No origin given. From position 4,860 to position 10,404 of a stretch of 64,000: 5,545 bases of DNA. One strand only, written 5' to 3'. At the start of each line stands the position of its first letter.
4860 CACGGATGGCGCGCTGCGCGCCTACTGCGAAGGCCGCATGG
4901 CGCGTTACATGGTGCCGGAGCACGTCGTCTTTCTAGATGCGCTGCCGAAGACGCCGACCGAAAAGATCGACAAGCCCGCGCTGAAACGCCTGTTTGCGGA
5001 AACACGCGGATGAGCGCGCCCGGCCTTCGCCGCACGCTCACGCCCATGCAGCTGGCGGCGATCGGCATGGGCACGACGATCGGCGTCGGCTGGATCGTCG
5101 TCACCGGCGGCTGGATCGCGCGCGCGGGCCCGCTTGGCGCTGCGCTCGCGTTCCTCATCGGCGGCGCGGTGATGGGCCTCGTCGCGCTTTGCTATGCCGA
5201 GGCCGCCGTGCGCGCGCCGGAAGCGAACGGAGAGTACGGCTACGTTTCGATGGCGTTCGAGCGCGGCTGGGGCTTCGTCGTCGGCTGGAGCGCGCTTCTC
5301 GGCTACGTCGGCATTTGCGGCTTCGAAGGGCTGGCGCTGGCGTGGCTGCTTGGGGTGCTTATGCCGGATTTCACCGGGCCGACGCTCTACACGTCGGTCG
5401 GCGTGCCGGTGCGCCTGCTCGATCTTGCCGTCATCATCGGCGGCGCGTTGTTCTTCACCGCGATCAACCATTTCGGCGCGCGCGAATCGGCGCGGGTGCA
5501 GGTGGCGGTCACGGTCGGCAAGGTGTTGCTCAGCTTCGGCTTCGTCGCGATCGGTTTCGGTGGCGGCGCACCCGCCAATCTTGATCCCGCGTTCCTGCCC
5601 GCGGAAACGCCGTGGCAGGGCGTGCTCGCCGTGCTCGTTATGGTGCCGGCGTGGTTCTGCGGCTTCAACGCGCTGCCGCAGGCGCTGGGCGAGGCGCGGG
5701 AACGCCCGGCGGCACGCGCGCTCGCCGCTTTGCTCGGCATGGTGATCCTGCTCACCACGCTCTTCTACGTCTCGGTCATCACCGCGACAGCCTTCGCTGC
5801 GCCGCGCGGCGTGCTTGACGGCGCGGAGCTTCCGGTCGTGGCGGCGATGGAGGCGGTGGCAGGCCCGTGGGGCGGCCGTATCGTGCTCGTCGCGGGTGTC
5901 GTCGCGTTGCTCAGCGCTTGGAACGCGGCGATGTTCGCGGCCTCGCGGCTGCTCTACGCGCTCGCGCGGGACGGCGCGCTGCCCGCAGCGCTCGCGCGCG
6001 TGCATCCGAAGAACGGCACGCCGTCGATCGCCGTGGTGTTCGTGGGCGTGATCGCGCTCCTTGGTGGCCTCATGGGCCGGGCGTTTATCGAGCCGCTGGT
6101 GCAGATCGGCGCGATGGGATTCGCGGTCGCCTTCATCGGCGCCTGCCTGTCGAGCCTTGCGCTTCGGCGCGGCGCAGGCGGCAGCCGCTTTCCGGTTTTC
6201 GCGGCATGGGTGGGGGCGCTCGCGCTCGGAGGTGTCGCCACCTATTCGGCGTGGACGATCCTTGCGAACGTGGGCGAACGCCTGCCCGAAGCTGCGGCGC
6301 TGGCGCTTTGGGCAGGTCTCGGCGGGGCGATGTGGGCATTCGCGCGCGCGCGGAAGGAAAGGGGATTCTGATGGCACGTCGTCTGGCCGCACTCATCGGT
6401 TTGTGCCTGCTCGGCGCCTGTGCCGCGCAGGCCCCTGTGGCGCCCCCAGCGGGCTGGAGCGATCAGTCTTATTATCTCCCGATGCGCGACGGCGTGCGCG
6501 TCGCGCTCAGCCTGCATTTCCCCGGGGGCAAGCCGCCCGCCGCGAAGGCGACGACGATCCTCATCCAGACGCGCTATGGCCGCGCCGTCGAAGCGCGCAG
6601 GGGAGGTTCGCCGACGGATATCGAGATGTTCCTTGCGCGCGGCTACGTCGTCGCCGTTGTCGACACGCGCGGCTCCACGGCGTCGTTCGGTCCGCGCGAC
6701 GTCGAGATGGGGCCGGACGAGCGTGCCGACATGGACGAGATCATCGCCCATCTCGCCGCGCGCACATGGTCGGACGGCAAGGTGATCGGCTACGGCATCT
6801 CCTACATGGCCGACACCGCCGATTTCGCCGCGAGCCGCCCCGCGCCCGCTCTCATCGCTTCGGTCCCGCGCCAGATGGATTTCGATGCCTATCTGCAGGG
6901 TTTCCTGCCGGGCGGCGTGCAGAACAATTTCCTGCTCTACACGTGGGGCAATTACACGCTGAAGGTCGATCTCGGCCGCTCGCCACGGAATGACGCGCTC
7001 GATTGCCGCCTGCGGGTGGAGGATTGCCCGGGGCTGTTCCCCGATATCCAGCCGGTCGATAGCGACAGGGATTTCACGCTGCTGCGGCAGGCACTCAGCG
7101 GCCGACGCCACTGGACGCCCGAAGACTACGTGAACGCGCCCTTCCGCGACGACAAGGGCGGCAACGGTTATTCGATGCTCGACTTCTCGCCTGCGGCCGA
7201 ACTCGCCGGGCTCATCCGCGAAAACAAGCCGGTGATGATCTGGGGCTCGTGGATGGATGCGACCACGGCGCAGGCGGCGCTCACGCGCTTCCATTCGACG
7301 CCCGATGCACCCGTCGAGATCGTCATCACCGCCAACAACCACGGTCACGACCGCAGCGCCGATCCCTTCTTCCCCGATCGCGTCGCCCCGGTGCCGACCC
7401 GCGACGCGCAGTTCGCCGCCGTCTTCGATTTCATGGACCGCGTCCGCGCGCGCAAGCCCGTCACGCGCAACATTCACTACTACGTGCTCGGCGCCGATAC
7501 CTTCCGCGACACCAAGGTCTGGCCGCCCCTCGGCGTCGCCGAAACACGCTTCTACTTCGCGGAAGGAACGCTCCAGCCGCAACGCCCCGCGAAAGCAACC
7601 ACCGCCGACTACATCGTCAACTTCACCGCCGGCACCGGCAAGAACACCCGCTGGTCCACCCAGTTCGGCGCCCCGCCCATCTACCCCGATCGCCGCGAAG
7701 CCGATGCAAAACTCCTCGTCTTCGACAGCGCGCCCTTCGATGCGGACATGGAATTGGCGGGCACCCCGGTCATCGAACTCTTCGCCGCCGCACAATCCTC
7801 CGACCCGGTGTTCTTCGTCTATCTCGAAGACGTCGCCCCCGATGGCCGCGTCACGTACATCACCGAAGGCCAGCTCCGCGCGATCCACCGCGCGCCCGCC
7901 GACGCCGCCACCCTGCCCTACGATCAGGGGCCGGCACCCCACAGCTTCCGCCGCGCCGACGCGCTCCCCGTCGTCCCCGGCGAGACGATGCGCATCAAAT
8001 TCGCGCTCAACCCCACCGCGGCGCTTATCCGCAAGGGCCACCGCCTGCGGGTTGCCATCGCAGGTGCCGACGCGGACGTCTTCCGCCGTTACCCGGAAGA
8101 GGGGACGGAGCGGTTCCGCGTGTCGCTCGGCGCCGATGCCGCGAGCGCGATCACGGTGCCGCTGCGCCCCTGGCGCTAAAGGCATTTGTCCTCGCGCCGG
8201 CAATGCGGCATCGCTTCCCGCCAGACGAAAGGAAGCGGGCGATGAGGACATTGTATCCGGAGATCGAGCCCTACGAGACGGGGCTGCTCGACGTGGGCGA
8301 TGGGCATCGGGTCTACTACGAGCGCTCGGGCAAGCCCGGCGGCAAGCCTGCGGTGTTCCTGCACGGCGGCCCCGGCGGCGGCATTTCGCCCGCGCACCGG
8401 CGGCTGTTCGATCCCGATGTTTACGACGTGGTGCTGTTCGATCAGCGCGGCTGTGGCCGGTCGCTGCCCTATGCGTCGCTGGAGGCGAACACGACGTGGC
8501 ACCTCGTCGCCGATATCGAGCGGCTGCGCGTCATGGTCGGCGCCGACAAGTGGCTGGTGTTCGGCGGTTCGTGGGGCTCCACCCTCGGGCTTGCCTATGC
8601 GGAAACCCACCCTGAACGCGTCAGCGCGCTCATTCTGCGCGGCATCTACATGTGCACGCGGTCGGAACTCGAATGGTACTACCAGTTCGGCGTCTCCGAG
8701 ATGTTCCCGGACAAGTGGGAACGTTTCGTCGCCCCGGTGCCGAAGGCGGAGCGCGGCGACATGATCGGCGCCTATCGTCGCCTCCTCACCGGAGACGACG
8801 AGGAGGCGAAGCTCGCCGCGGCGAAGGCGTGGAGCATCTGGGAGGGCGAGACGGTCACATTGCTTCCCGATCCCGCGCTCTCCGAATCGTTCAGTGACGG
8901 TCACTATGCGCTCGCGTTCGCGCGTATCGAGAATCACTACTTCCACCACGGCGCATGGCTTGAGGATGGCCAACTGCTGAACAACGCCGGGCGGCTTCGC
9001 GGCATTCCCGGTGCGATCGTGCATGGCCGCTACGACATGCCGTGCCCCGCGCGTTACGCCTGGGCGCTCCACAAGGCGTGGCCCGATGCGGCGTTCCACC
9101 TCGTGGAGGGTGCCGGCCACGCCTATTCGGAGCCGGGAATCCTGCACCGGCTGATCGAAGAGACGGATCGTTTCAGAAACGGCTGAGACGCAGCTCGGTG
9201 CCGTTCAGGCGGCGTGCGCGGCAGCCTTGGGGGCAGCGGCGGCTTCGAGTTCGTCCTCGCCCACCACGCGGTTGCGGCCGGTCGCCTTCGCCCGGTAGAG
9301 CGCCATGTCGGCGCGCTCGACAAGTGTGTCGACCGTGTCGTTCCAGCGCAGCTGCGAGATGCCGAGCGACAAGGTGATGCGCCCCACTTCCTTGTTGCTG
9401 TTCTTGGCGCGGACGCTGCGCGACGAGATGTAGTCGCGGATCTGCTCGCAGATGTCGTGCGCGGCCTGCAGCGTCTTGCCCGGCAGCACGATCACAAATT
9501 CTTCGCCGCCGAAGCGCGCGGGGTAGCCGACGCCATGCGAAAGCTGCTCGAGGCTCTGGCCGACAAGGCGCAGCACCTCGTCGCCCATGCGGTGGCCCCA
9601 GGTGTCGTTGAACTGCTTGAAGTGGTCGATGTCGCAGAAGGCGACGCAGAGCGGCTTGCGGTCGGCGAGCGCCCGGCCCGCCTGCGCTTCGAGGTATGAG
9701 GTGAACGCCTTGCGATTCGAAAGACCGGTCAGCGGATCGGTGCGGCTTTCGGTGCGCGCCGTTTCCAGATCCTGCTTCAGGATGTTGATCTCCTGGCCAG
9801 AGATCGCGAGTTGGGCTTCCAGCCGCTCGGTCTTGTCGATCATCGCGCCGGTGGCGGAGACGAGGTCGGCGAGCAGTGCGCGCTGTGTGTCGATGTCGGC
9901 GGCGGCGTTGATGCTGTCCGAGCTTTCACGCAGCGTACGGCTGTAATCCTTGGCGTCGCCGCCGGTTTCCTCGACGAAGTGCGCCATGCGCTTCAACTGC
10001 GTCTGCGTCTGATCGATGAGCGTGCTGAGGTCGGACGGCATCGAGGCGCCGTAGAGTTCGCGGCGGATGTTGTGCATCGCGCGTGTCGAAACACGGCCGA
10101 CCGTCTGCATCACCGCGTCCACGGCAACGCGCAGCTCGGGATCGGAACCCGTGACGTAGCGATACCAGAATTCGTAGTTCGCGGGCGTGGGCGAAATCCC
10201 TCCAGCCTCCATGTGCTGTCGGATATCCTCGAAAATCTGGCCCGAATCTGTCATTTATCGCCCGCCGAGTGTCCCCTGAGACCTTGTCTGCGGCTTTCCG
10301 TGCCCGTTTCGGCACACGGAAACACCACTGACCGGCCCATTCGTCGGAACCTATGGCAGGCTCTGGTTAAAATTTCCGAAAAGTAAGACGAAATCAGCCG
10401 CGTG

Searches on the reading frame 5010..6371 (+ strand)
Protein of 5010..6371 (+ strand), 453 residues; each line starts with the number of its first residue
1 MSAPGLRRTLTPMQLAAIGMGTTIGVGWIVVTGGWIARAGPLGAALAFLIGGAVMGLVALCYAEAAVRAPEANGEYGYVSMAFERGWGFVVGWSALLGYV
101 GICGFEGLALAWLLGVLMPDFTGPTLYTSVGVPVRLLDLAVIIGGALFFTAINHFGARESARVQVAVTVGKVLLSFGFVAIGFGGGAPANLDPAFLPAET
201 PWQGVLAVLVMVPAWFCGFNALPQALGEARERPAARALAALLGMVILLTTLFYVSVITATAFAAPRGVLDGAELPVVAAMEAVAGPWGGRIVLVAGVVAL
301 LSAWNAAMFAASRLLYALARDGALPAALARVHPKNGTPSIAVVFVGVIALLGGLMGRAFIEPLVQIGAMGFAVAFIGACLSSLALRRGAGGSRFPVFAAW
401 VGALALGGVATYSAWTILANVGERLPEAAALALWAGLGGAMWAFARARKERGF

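Call 39: search_protein_families(library=pfam, proteins=[window:5010-6371:+])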
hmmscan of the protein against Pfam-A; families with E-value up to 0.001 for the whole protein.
window:5010-6371:+ (453 aa): 2 families
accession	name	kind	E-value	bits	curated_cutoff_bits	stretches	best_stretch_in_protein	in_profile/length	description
PF13520.12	AA_permease_2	-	1.3e-41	143.3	27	1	11-429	2-417/427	Amino acid permease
PF00324.27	AA_permease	-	5.8e-31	108.1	24.6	1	17-416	4-423/470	Amino acid permease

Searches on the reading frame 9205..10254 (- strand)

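Call 39: search_protein_families(library=pfam, proteins=[window:9205-10254:-])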
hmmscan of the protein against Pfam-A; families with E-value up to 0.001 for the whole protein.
window:9205-10254:- (349 aa): 2 families
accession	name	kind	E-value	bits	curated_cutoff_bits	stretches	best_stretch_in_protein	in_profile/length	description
PF00990.26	GGDEF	-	3.1e-42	144.5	23.8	1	172-329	3-161/161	Diguanylate cyclase, GGDEF domain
PF22335.1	Cas10-Cmr2_palm2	-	0.00084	19.9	27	0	248-330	57-132/133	Cas10/Cmr2, second palm domain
